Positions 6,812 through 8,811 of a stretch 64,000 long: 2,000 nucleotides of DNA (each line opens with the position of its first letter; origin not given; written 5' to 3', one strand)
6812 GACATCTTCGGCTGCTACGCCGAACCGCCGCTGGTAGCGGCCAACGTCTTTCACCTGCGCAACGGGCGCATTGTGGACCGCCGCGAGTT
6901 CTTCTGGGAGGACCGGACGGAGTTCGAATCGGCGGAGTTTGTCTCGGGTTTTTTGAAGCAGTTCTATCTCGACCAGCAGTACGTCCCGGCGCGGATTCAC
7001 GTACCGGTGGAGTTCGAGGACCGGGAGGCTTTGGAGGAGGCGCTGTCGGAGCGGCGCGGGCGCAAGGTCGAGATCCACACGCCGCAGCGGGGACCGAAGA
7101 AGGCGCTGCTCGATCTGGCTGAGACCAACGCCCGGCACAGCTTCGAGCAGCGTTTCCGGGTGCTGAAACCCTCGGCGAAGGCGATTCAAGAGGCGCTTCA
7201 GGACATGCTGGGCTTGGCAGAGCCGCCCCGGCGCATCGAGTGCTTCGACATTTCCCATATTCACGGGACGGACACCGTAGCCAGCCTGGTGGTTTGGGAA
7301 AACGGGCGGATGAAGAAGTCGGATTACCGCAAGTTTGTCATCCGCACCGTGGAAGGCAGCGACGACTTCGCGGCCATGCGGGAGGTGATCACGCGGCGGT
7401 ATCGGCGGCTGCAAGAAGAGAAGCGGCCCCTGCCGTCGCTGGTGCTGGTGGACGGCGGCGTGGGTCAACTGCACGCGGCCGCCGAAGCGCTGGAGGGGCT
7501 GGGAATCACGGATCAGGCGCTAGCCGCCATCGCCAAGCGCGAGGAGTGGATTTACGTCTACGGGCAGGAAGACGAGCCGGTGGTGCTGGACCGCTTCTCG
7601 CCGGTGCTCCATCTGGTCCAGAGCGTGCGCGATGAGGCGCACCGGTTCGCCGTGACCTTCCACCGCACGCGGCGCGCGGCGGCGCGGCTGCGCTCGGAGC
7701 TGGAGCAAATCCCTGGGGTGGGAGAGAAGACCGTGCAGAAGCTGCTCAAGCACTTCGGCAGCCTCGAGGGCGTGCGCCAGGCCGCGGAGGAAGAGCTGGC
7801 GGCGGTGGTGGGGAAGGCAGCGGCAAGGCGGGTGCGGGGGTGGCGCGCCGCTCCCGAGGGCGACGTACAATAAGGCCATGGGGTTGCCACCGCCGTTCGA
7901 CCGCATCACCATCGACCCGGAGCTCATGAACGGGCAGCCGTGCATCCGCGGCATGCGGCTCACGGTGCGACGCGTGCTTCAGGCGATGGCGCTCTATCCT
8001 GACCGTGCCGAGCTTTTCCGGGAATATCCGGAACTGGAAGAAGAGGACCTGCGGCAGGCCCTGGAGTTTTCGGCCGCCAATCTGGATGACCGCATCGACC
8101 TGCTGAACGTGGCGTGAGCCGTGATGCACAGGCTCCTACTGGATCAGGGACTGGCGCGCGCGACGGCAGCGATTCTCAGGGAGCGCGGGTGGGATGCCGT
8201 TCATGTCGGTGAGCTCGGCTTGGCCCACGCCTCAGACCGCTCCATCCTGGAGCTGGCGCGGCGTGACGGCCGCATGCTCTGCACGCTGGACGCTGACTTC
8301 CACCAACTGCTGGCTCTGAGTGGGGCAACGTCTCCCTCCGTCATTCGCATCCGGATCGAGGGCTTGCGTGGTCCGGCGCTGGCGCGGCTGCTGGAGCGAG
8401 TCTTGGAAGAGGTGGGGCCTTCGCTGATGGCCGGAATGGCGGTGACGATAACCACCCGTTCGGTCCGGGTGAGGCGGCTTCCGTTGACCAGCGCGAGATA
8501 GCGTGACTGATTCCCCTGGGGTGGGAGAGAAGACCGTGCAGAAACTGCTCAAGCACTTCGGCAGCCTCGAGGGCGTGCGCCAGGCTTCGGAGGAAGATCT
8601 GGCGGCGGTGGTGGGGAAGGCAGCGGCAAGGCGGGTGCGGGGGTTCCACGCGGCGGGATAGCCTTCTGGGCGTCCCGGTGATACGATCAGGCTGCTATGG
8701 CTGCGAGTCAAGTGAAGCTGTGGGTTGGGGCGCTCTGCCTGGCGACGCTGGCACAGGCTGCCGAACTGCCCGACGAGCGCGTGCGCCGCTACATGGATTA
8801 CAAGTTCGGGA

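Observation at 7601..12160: Three successive copies of the uvrC 3' end: repeated cargo insertion onto one gene tail, with no recombinase in sight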

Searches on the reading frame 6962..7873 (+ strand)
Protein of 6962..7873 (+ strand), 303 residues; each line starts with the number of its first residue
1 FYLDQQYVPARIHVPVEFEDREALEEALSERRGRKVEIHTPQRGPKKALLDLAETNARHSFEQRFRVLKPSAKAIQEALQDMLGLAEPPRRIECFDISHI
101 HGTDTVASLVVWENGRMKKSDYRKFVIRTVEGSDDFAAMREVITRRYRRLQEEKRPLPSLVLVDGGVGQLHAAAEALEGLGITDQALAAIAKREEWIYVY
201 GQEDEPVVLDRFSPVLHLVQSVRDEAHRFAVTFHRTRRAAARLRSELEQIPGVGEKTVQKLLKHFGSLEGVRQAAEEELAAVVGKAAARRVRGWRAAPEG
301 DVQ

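Call 16: find_related_loci(query=window:6962-7873:+, collection=metagenome_contigs, flank=10000)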
Query window:6962-7873:+ (303 aa) in metagenome_contigs; peptide patterns used: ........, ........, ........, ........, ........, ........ (x = any residue, [..] = any of these).
600 stretches matched a pattern (row limit reached: there are more); 536 encode a relative of the query (tblastn E <= 1e-3); the best 80 are kept; 80 distinct loci.
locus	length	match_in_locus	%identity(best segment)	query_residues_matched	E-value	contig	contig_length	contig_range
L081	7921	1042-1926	77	2-296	3e-156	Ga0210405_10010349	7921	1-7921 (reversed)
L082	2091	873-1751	77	2-294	8e-167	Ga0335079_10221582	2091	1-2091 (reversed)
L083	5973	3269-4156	76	1-296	5e-156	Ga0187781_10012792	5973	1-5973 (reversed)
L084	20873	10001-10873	77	1-291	6e-155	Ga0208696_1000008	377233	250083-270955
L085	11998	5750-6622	79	2-292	1e-154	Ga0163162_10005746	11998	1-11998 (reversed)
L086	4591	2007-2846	83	1-280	3e-158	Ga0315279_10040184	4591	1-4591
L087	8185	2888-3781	77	1-298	2e-154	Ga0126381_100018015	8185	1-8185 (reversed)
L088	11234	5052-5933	76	1-294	1e-154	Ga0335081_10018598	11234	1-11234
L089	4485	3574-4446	78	2-292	2e-157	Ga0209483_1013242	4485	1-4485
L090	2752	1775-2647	79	2-292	2e-162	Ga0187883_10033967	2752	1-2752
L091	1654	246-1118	82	2-292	3e-167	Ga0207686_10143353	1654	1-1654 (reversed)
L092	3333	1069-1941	78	2-292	2e-160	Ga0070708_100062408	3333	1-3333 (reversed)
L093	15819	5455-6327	78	2-292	8e-154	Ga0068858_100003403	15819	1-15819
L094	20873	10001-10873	79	2-292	3e-153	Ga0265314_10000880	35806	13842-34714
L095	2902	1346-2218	79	2-292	2e-161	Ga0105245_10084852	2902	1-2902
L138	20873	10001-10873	77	2-292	1e-146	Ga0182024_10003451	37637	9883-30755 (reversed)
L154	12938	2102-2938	77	1-279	9e-146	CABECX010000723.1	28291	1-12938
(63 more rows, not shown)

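Call 70: search_protein_families(library=pfam, proteins=[L154:3175-3423:-, L154:3420-3680:-, L154:9951-10250:+, L154:10234-10425:+, L138:1413-2033:-], max_evalue=0.01)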
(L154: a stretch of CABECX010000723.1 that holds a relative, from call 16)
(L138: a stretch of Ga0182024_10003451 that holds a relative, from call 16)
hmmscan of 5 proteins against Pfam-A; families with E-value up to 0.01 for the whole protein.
L154:3175-3423:- (82 aa): 1 family
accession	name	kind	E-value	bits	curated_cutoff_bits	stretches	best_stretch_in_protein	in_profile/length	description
PF01850.27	PIN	-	0.0011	20.1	23.6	1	4-52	1-47/120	PIN domain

L154:3420-3680:- (86 aa): 0 families

L154:9951-10250:+ (99 aa): 1 family
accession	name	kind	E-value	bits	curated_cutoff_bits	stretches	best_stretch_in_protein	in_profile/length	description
PF04014.23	MazE_antitoxin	-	2.7e-06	27.7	24.7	1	18-60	2-45/48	Antidote-toxin recognition MazE, bacterial antitoxin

L154:10234-10425:+ (63 aa): 0 families

L138:1413-2033:- (206 aa): 1 family
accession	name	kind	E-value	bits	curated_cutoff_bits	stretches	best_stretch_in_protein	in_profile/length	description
PF03167.25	UDG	-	5.4e-35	121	24.3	1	46-197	1-139/141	Uracil DNA glycosylase superfamily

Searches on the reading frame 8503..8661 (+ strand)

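Call 5: search_protein_families(library=pfam, proteins=[window:8503-8661:+], max_evalue=0.01)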
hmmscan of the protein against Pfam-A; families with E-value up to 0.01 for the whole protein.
window:8503-8661:+ (52 aa): 4 families
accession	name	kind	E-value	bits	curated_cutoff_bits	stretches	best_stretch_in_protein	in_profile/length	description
PF14520.12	HHH_5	-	5.1e-09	36.9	27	1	5-45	8-51/57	Helix-hairpin-helix domain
PF12826.13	HHH_2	-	3.3e-08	34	27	1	5-49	9-55/64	Helix-hairpin-helix motif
PF00633.29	HHH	-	1.3e-06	28.4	24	0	21-42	1-24/30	Helix-hairpin-helix motif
PF01367.25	5_3_exonuc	-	3.3e-05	24.7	40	1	5-31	24-50/97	5'-3' exonuclease, C-terminal SAM fold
